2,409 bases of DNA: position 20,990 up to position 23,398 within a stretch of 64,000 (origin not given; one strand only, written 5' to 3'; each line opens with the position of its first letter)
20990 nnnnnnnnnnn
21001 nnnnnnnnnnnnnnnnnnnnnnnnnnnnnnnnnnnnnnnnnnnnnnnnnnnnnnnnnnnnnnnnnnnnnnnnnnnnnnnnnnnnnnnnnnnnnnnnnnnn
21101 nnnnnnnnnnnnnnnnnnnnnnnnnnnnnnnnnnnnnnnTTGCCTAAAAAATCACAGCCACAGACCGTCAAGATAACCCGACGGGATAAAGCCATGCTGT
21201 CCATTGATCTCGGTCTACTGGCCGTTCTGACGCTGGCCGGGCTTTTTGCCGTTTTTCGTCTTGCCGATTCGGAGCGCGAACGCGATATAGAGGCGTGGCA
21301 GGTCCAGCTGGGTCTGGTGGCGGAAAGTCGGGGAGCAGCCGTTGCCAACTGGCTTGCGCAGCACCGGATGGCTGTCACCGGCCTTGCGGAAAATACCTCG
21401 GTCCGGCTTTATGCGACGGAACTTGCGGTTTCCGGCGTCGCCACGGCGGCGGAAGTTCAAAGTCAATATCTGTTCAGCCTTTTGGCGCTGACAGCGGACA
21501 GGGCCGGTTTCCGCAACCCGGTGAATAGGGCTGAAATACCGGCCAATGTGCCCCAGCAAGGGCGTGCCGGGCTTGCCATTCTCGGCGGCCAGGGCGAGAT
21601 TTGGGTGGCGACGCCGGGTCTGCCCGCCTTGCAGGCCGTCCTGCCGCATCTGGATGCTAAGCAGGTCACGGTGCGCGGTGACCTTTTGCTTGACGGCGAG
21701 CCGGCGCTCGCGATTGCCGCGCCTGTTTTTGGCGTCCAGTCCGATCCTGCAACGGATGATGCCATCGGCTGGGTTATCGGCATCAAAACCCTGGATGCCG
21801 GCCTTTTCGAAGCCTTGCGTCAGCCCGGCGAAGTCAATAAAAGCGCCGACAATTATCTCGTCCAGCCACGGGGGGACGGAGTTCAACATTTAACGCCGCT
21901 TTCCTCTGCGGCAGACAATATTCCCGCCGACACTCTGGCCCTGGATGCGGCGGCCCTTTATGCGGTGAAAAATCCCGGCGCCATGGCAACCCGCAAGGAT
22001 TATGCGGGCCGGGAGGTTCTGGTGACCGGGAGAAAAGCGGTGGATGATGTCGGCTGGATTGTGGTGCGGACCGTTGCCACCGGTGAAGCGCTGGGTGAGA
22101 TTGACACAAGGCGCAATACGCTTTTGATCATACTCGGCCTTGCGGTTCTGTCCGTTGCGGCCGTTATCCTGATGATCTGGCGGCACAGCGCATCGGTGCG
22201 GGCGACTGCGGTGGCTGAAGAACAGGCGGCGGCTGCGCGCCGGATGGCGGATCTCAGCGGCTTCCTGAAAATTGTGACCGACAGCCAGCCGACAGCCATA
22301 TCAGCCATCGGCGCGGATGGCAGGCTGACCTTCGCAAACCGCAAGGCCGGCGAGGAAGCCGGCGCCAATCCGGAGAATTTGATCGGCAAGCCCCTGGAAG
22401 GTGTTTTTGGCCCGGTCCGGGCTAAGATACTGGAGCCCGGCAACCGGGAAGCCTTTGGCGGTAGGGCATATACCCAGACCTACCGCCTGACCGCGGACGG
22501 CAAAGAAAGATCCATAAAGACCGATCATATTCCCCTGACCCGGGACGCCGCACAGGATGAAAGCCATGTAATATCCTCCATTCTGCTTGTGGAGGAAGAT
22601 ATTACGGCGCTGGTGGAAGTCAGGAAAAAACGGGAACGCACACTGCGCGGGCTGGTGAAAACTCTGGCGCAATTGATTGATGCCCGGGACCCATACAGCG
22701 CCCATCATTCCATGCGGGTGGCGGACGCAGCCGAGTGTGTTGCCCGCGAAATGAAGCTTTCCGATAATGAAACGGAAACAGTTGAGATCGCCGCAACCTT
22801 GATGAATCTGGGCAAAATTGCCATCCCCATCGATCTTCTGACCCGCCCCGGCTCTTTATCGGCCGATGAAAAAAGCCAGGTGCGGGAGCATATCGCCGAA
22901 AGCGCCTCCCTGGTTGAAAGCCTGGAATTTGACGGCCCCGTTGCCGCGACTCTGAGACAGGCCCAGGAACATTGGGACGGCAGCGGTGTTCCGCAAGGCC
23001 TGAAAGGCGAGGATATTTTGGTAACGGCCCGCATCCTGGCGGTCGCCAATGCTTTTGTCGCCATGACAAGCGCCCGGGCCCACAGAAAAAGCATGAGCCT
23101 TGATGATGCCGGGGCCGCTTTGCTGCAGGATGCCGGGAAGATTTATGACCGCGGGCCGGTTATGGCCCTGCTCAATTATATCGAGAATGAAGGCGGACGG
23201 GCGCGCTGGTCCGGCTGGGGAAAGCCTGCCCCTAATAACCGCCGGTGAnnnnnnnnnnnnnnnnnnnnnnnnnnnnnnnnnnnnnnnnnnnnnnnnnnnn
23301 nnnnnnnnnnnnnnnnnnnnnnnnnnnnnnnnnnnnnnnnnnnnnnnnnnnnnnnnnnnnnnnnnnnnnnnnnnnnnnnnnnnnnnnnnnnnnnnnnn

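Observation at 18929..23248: LapG-type periplasmic protease flanked by two receptor-like proteins whose cyclic-di-GMP domains all look catalytically dead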

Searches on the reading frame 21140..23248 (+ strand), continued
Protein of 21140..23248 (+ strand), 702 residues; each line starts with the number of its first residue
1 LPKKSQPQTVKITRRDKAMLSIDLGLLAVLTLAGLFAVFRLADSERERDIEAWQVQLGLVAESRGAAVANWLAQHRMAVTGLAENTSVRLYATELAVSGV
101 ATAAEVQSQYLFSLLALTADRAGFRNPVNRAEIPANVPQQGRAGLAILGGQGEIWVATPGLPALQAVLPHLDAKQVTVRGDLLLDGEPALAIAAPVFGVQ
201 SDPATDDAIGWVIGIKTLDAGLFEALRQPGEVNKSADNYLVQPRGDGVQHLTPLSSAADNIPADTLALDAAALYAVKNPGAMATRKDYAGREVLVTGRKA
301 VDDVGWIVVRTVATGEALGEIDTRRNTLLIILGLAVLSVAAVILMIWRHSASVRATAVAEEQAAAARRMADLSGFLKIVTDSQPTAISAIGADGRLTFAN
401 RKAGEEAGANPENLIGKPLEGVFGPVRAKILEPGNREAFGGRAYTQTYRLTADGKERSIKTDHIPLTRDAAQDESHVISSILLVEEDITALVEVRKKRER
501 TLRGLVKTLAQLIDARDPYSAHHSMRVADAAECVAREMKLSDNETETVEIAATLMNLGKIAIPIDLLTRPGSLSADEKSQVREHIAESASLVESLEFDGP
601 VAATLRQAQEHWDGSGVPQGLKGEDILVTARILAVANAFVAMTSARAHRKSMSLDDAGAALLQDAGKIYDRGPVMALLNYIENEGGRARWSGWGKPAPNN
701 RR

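Call 39: find_related_loci(query=A3, collection=genome_contigs, flank=10000)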
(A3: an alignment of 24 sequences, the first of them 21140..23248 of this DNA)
Query A3 (702 aa) in genome_contigs; peptide patterns used: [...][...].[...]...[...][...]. (x = any residue, [..] = any of these).
204 stretches matched a pattern; 159 encode a relative of the query (tblastn E <= 1e-3); the best 80 are kept; 80 distinct loci.
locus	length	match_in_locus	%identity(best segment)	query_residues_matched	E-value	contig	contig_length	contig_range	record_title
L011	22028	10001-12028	45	26-695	4e-173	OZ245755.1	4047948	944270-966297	MAG: Sphingomonadales bacterium isolate c31bd26c-66b2-48be-909a-eb399b9243b4 genome assembly, chromosome: 1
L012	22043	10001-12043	47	20-696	3e-168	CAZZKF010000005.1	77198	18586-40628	MAG TPA_asm: uncultured Alphaproteobacteria bacterium isolate SRP216583_co2_68 genome assembly, contig: NODE_111_length_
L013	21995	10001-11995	44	38-696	1e-167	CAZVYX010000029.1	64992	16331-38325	MAG TPA_asm: uncultured Rhodospirillaceae bacterium isolate SRP200020_co2_21 genome assembly, contig: NODE_468_length_64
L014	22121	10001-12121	44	2-694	3e-164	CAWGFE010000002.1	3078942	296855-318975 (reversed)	MAG: uncultured Alphaproteobacteria bacterium isolate MFD05684.bin.1.14 genome assembly, contig: contig_26147, whole gen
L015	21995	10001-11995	43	38-696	2e-163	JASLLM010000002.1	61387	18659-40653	MAG: Alphaproteobacteria bacterium isolate Arabian10_MAG_24 NODE_2_length_61387_cov_10.358718, whole genome shotgun sequ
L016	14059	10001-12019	45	35-701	3e-163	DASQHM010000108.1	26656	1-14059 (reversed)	MAG TPA_asm: Candidatus Cybelea sp. isolate SMAG_U11833 k141_683482, whole genome shotgun sequence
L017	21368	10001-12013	44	27-690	2e-160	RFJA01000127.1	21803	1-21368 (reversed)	MAG: Alphaproteobacteria bacterium isolate J090 k99_635487, whole genome shotgun sequence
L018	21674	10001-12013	42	34-695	2e-159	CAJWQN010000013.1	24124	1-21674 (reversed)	MAG TPA_asm: uncultured Rhodospirillaceae bacterium isolate ERR599062_bin.14_MetaBAT_v2.12.1_MAG genome assembly, contig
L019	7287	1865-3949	42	11-696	3e-159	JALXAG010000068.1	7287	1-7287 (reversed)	MAG: Sneathiellales bacterium isolate T2_metabat1_scaf2bin.244 T2_NODE_16906_length_7287_cov_2.421089, whole genome shot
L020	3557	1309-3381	41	14-701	9e-166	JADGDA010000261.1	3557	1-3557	MAG: Alphaproteobacteria bacterium isolate nYQH56bin3 nYQH56_bin3_NODE_261_length_3557_cov_2.985632, whole genome shotgu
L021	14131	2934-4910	43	40-693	2e-158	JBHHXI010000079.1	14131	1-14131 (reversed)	MAG: Rhodospirillales bacterium isolate D_2_bin.24 NODE_1621_length_14131_cov_9.390026, whole genome shotgun sequence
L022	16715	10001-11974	42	41-693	2e-157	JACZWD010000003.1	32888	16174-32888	MAG: Proteobacteria bacterium isolate B1T1B11 B1T1B11_NODE194, whole genome shotgun sequence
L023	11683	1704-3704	43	43-693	7e-157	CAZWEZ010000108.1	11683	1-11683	MAG TPA_asm: uncultured Thalassospiraceae bacterium isolate binchicken_co85_32 genome assembly, contig: NODE_2800_length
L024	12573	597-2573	42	40-693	9e-157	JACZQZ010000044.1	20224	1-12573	MAG: Proteobacteria bacterium isolate B18D1T1 B18D1T1_NODE546, whole genome shotgun sequence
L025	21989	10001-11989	42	40-694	2e-155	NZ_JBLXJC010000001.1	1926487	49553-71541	MAG: Emcibacter sp. isolate ET25-03 T25maxbin_out.017RE.5K@1, whole genome shotgun sequence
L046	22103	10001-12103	36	4-696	1e-140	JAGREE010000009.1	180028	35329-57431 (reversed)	MAG: Alphaproteobacteria bacterium isolate HKST-UBA120 2012-05-30_1_(paired)_contig_11939, whole genome shotgun sequence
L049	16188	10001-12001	40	30-691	2e-139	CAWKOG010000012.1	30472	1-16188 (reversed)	MAG: uncultured Alphaproteobacteria bacterium isolate MFD00962.bin.2.283 genome assembly, contig: contig_225087, whole g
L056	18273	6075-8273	35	4-693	3e-137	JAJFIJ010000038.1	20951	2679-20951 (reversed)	MAG: Rhodospirillales bacterium isolate OFTM364 OFTM364_37, whole genome shotgun sequence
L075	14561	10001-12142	35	43-702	1e-132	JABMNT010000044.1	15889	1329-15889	MAG: Rhodospirillales bacterium isolate bin.668 k141_1186804, whole genome shotgun sequence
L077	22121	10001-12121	36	43-698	3e-132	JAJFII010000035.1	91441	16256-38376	MAG: Rhodospirillales bacterium isolate OFTM193 OFTM193_34, whole genome shotgun sequence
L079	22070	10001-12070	38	15-698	1e-131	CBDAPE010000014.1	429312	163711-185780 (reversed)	MAG: Alphaproteobacteria bacterium isolate 460fe2ec-56e0-404b-a524-3616a9fdebbf genome assembly, contig: contig_14, whol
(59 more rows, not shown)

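Call 55: find_encoding_contigs(protein=P0051, flank=3000, max_places=3)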
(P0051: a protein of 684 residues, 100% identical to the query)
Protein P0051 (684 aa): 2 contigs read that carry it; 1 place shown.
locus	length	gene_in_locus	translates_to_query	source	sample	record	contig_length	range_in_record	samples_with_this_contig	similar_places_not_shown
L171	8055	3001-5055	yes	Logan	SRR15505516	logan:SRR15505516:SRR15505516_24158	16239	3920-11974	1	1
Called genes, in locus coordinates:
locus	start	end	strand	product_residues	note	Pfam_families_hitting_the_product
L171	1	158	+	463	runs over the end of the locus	PF00512:HisKA (weak), PF02518:HATPase_c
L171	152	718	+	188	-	PF00072:Response_reg, PF13556:HTH_30 (weak)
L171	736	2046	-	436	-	-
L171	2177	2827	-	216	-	PF06035:Peptidase_C93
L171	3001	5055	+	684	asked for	PF08448:PAS_4 (weak), PF13487:HD_5, PF01966:HD (weak)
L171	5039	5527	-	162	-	PF06319:MmcB-like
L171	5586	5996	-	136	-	PF01627:Hpt (faint)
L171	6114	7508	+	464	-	PF01565:FAD_binding_4, PF02913:FAD-oxidase_C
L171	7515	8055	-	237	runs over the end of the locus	-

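Call 58: search_protein_families(library=pfam, proteins=[L077:12305-22120:-, L056:12739-18273:-, L046:15967-20619:-, L023:5220-11681:-], max_evalue=0.001)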
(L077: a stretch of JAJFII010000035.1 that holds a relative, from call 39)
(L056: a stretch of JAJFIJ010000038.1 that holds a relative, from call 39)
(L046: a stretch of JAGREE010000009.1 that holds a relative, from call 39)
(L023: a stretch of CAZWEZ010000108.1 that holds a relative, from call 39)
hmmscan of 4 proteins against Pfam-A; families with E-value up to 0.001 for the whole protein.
L077:12305-22120:- (3272 aa): 1 family
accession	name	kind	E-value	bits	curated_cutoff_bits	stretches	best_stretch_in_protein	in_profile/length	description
PF00353.25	HemolysinCabind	-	5.1e-51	170.6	23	10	3108-3143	1-36/36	RTX calcium-binding nonapeptide repeat (4 copies)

L056:12739-18273:- (1845 aa): 4 families
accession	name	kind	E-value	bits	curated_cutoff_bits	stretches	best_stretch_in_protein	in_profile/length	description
PF00353.25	HemolysinCabind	-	2e-07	31.3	23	1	1718-1750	2-34/36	RTX calcium-binding nonapeptide repeat (4 copies)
PF04862.18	DUF642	-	4.5e-05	23.7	27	1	1466-1591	28-146/157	Protein of unknown function (DUF642)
PF17803.7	Cadherin_4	-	6.5e-05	23.8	25.1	1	44-114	1-70/71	Bacterial cadherin-like domain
PF00629.30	MAM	-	0.00083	19.7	26.4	0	1481-1603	33-154/158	MAM domain, meprin/A5/mu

L046:15967-20619:- (1551 aa): 4 families
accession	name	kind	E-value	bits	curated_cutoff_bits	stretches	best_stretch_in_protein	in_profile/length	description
PF00310.26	GATase_2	-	1.6e-181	604.1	19.9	1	28-448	1-419/420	Glutamine amidotransferases class-II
PF01645.23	Glu_synthase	-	3.8e-154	513.7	20.4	1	824-1192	2-368/369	Conserved region in glutamate synthase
PF04898.20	Glu_syn_central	-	1.3e-114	382.7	22.8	1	476-763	1-277/277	Glutamate synthase central domain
PF01493.24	GXGXG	-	2.5e-85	285.2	32.5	1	1273-1458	2-187/190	GXGXG motif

L023:5220-11681:- (2154 aa): 5 families
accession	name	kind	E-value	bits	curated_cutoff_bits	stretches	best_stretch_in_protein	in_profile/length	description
PF17892.7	Cadherin_5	-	5.7e-128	417.7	26.5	7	1083-1174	2-97/98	Cadherin-like domain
PF17963.7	Big_9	-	1.2e-97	321.4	23.6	7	1178-1271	1-89/89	Bacterial Ig domain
PF17803.7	Cadherin_4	-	7.7e-80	263.8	25.1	8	1365-1437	1-71/71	Bacterial cadherin-like domain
PF00353.25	HemolysinCabind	-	6e-61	202.3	23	10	1929-1964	1-36/36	RTX calcium-binding nonapeptide repeat (4 copies)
PF16184.11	Cadherin_3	-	1.5e-23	83.3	25.5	1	1633-1725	1-97/106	Cadherin-like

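Call 67: search_protein_families(library=pfam, proteins=[P0103, P0105, P0107, P0109, P0110, P0112], max_evalue=0.00001)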
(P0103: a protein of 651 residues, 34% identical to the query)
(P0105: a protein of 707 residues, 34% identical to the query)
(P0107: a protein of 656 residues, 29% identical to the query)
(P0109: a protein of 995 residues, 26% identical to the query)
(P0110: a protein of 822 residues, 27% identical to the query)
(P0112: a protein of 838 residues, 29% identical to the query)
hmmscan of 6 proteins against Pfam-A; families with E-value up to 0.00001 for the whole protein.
P0103 (651 aa): 3 families
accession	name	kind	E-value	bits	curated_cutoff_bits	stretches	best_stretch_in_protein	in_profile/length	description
PF13487.12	HD_5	-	2.3e-36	125.5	27.2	1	464-627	2-168/170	HD domain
PF00990.26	GGDEF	-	1.7e-26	93.4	23.8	1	313-451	1-156/161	Diguanylate cyclase, GGDEF domain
PF01966.28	HD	-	1.5e-17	64.4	22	1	478-598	3-116/116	HD domain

P0105 (707 aa): 4 families
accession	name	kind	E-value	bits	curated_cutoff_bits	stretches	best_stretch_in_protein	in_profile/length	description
PF13487.12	HD_5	-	1.1e-36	126.6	27.2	1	529-691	5-170/170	HD domain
PF00990.26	GGDEF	-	2.5e-29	102.6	23.8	1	343-493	2-161/161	Diguanylate cyclase, GGDEF domain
PF01966.28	HD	-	1.6e-24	86.9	22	1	540-660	3-116/116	HD domain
PF00672.30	HAMP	-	9.7e-11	42.3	25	1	281-333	1-53/53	HAMP domain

P0107 (656 aa): 9 families
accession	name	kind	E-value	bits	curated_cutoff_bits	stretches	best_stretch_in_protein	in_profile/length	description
PF13487.12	HD_5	-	4.2e-40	137.7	27.2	1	477-640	4-170/170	HD domain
PF00990.26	GGDEF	-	1.2e-36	126.3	23.8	1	318-464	2-158/161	Diguanylate cyclase, GGDEF domain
PF13185.12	GAF_2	-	4.1e-20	72.8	28.6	1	26-171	2-136/136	GAF domain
PF01966.28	HD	-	3.8e-16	59.9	22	1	489-609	3-116/116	HD domain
PF00989.32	PAS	-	1.2e-15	57.9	22.6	1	193-303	3-113/113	PAS fold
PF01590.32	GAF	-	1.1e-11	45.8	22.4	1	27-170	1-133/133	GAF domain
PF13426.13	PAS_9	-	7.8e-10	39.4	27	1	202-305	3-103/103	PAS domain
PF08447.18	PAS_3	-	2.3e-09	37.8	25.6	1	214-299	2-88/89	PAS fold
PF08448.16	PAS_4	-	1.3e-07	32.3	23.1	1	199-307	3-109/110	PAS fold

P0109 (995 aa): 7 families
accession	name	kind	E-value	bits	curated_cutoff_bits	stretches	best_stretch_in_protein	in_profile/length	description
PF00990.26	GGDEF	-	4.9e-43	147.1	23.8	2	838-988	4-160/161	Diguanylate cyclase, GGDEF domain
PF13487.12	HD_5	-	1.3e-37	129.6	27.2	1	495-654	7-169/170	HD domain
PF01966.28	HD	-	2.6e-20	73.3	22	1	504-624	3-116/116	HD domain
PF16927.11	HisKA_7TM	-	2.1e-17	64.2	28.6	1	14-230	3-218/224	N-terminal 7TM region of histidine kinase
PF08447.18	PAS_3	-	8.7e-09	36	25.6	1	717-793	2-78/89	PAS fold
PF13426.13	PAS_9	-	5.8e-07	30.2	27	1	709-803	5-97/103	PAS domain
PF00989.32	PAS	-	9.6e-06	26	22.6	0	709-792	16-98/113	PAS fold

P0110 (822 aa): 4 families
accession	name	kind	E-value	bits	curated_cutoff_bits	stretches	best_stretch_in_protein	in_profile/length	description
PF00072.30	Response_reg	-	1.6e-41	141.4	30.2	2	464-576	1-109/111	Response regulator receiver domain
PF13487.12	HD_5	-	3.7e-31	108.6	27.2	1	621-785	5-170/170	HD domain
PF01966.28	HD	-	1.3e-21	77.5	22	1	631-753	2-115/116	HD domain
PF00990.26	GGDEF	-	1.5e-19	70.8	23.8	1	116-268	1-161/161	Diguanylate cyclase, GGDEF domain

P0112 (838 aa): 4 families
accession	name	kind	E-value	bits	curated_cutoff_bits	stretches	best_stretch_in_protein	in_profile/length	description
PF00072.30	Response_reg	-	2.8e-40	137.4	30.2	2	480-592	1-109/111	Response regulator receiver domain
PF13487.12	HD_5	-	5.8e-31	108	27.2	1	641-800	9-169/170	HD domain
PF01966.28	HD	-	2.7e-22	79.7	22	1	647-769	2-115/116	HD domain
PF00990.26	GGDEF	-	1.2e-21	77.6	23.8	1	133-284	1-160/161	Diguanylate cyclase, GGDEF domain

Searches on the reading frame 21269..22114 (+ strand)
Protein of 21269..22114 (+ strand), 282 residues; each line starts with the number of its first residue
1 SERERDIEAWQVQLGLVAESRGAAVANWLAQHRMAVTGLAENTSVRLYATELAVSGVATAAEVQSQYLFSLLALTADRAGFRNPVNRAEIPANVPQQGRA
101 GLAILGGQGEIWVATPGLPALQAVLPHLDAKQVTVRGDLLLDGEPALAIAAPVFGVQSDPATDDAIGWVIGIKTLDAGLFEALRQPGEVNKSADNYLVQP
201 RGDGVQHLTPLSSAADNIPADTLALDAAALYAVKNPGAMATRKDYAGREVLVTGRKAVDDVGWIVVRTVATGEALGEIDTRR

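Call 49: predict_structure(alignment_id=A4)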
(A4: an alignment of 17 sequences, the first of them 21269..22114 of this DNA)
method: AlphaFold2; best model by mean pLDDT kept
length: 282 residues; sequences in the alignment: 17
mean_pLDDT: 89.3   pTM: 0.85
mean pLDDT of the five models: 89.3, 88.5, 86.5, 86.3, 85.7
residues with pLDDT >= 90: 189; 70-90: 70; 50-70: 23; < 50: 0
segments of 3 or more residues with pLDDT < 50: none
pLDDT, mean of each block of 10 residues (from residue 1): 91 95 95 97 95 77 89 95 69 72 94 93 90 90 91 93 94 91 91 93 88 64 85 96 93 92 95 90 80
secondary structure, 60 per line:
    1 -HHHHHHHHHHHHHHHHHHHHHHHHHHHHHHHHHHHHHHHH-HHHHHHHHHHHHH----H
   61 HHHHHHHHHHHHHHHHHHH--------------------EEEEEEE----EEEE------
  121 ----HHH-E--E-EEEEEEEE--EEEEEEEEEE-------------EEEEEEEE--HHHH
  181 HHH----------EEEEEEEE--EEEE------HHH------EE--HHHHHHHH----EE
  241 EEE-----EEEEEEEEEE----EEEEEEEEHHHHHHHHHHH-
elements in order: H2-41 H43-55 H60-79 E100-106 E111-114 E134-141 E144-153 E167-174 H177-183 E194-201 E204-207 H227-234 E239-243 E249-258 E263-270 H271-281

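Call 54: fold_search(model_id=the predicted structure, library=pdb)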
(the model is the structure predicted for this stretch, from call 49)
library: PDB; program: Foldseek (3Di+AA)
matches with E <= 10: 657; with E <= 0.001: 71
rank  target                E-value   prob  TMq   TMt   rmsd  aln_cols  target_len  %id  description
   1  9rc2                  5.6e-09  1.00  0.64  0.71   4.5       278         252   16  DvhD, periplasmic domain (released 2026-03-04)
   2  9heh                  4.1e-07  1.00  0.56  0.56  10.0       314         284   11  Structure of the ligand binding domain of the chemoreceptor MkcA (DSOMK10_RS0100305) of Dickeya solani MK10 in complex w (released 2025-08-06)
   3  9hvj                  4.6e-07  1.00  0.52  0.52   7.5       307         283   12  Ligand binding domain of Roseburia intestinalis L1-82 uracil chemoreceptor (dCache) in complex with uracil and acetate (released 2025-03-12)
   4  9a65_B                5.5e-07  1.00  0.44  0.21  17.7       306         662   14  Integrative model of YVAQ-MCPB by crosslinking MS and deep learning (released 2024-09-18)
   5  4xmr_B                7.1e-07  1.00  0.55  0.61   5.8       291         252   10  Crystal structure of the sensory domain of the Campylobacter jejuni chemoreceptor Tlp3 (CcmL) with isoleucine bound. (released 2015-11-04)
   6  5t65_B                8.5e-07  1.00  0.54  0.62   6.8       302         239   13  LIGAND BINDING DOMAIN OF PSEUDOMONAS AERUGINOSA PAO1 AMINO ACID CHEMORECEPTOR PCTA IN COMPLEX WITH L-ILE (released 2017-09-13)
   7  5lto_B                9.6e-07  1.00  0.52  0.59   7.3       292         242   15  Ligand binding domain of Pseudomonas aeruginosa PAO1 amino acid chemoreceptors PctB in complex with L-Gln (released 2017-09-20)
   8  5lto_A                1.2e-06  1.00  0.52  0.60   7.2       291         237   16  Ligand binding domain of Pseudomonas aeruginosa PAO1 amino acid chemoreceptors PctB in complex with L-Gln (released 2017-09-20)
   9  5ltv_D                1.2e-06  1.00  0.39  0.47  16.4       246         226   18  LIGAND BINDING DOMAIN OF PSEUDOMONAS AERUGINOSA PAO1 AMINO ACID CHEMORECPETOR PCTC IN COMPLEX WITH GABA (released 2017-09-20)
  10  4xmr_A                1.3e-06  1.00  0.58  0.65   5.3       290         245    9  Crystal structure of the sensory domain of the Campylobacter jejuni chemoreceptor Tlp3 (CcmL) with isoleucine bound. (released 2015-11-04)
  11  5t65_A                1.5e-06  1.00  0.57  0.65   5.2       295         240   14  LIGAND BINDING DOMAIN OF PSEUDOMONAS AERUGINOSA PAO1 AMINO ACID CHEMORECEPTOR PCTA IN COMPLEX WITH L-ILE (released 2017-09-13)
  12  6w3x_A                1.6e-06  1.00  0.60  0.67   5.0       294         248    9  Crystal structure of ligand-binding domain of Campylobacter jejuni chemoreceptor Tlp3 in complex with L-valine (released 2020-05-20)
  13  6w3o_A                1.8e-06  1.00  0.60  0.68   5.1       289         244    9  Crystal structure of ligand-binding domain of Campylobacter jejuni chemoreceptor Tlp3 in complex with 4-methylisoleuci (released 2020-05-20)
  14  4xmq_A                1.8e-06  1.00  0.59  0.66   5.0       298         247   10  Crystal structure of the sensory domain of the Campylobacter jejuni chemoreceptor Tlp3 (CcmL) (released 2015-11-04)
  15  6w3p_A                1.9e-06  1.00  0.56  0.64   5.5       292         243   11  Crystal structure of ligand-binding domain of Campylobacter jejuni chemoreceptor Tlp3 in complex with beta-methylnorle (released 2020-05-20)
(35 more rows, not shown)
